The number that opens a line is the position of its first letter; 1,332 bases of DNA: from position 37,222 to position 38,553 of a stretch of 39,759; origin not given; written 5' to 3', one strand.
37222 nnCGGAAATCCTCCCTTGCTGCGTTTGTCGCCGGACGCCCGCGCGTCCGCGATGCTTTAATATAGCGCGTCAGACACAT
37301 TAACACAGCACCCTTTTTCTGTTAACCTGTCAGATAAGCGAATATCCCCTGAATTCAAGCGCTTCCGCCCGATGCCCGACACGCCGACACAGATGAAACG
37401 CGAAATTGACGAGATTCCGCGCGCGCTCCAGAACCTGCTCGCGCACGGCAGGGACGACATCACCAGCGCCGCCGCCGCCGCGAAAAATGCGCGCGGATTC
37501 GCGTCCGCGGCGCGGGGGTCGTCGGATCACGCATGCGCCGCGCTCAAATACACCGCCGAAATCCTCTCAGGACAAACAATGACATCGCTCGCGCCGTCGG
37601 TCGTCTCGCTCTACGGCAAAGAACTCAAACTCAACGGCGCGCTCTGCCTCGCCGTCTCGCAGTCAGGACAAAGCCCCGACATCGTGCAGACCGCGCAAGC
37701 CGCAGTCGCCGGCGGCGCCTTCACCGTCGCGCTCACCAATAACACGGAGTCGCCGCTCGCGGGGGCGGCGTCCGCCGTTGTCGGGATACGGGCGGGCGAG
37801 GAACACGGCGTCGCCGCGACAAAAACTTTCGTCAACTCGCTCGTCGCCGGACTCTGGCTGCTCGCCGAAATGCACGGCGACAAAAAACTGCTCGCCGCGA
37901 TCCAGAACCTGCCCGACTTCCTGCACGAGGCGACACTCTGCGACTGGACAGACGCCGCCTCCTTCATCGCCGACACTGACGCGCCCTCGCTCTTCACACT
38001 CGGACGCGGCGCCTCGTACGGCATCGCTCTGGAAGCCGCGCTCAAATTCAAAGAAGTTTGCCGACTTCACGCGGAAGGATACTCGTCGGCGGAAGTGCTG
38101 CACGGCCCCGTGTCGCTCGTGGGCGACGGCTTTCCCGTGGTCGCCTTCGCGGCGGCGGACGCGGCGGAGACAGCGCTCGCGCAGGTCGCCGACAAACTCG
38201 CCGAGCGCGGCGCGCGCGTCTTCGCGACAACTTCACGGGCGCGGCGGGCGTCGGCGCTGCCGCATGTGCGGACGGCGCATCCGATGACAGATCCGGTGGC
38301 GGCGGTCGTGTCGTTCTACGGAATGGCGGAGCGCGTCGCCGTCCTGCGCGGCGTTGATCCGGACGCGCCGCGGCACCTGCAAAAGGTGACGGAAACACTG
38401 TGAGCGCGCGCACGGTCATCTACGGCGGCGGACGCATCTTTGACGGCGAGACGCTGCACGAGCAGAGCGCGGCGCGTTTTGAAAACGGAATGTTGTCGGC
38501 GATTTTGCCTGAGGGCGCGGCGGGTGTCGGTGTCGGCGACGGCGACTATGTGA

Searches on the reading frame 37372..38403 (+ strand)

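Call 18: search_protein_families(library=pfam, proteins=[window:37372-38403:+], max_evalue=0.001)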
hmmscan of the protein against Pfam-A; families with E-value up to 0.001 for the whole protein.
window:37372-38403:+ (343 aa): 1 family
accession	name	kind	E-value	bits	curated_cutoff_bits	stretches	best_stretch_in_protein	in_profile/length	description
PF01380.27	SIS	-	1.5e-28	99.6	25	2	47-163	12-128/131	SIS domain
